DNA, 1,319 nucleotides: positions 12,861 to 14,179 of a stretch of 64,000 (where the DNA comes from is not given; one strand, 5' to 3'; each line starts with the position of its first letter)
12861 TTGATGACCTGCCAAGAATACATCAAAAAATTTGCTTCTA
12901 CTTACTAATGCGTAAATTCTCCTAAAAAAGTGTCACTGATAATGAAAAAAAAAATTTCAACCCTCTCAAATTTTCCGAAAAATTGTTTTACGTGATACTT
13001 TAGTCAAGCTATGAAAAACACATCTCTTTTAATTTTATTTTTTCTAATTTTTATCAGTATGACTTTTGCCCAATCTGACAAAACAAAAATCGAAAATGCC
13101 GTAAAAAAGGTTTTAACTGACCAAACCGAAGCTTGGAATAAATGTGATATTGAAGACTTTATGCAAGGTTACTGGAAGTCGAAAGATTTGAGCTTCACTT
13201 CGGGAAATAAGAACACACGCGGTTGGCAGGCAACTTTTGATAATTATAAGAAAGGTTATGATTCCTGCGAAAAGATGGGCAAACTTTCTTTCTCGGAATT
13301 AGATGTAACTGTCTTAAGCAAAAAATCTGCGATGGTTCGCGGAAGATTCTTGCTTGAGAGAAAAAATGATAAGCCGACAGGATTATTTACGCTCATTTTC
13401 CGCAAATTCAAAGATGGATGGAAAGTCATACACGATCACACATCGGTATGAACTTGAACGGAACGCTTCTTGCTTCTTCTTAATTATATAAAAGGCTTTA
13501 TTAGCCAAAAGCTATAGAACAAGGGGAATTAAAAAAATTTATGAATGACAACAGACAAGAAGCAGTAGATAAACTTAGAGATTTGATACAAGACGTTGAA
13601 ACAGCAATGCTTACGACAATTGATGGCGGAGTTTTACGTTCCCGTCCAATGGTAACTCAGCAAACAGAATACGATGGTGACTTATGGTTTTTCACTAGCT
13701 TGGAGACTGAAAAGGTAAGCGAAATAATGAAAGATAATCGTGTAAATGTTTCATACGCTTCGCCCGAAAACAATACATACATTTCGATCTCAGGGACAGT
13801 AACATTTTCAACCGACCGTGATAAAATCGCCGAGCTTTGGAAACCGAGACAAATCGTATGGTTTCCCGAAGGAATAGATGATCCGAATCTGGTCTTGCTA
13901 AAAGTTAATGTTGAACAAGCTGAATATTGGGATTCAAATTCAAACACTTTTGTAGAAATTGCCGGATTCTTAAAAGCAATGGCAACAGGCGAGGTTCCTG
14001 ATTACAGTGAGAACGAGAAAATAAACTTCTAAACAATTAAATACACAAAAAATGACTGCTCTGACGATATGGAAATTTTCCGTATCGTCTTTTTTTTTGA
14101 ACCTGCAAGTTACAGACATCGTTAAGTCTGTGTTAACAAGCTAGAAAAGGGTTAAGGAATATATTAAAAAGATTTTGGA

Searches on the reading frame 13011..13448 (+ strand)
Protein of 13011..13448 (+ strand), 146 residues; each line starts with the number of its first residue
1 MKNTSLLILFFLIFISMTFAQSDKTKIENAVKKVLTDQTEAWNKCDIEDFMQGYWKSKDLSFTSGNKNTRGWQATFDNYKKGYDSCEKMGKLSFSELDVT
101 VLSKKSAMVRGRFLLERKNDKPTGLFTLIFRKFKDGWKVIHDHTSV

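Call 17: search_protein_families(library=pfam, proteins=[window:13011-13448:+], max_evalue=0.001)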
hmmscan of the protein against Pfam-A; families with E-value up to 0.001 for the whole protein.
window:13011-13448:+ (146 aa): 2 families
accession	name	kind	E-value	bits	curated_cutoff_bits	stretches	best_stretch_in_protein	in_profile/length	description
PF13474.12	SnoaL_3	-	1.1e-07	32.7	22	1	31-146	1-118/121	SnoaL-like domain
PF14534.12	DUF4440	-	6e-07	30.3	25.2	1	32-139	2-107/107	Domain of unknown function (DUF4440)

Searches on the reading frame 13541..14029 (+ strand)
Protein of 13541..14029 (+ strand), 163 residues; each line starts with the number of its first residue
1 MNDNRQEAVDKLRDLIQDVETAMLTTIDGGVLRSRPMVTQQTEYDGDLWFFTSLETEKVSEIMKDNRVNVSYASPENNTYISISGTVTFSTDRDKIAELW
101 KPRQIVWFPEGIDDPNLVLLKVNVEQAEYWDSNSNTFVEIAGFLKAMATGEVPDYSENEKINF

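Call 17: search_protein_families(library=pfam, proteins=[window:13541-14029:+], max_evalue=0.001)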
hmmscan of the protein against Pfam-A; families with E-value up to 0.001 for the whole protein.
window:13541-14029:+ (163 aa): 2 families
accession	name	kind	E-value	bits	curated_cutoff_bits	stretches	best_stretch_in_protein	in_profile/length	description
PF16242.11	Pyrid_ox_like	-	7.2e-52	175.3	28.8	1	7-154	1-149/149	Pyridoxamine 5'-phosphate oxidase like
PF01243.27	PNPOx_N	-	3.8e-15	56.7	28.1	1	10-130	3-119/120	Pyridoxamine 5'-phosphate oxidase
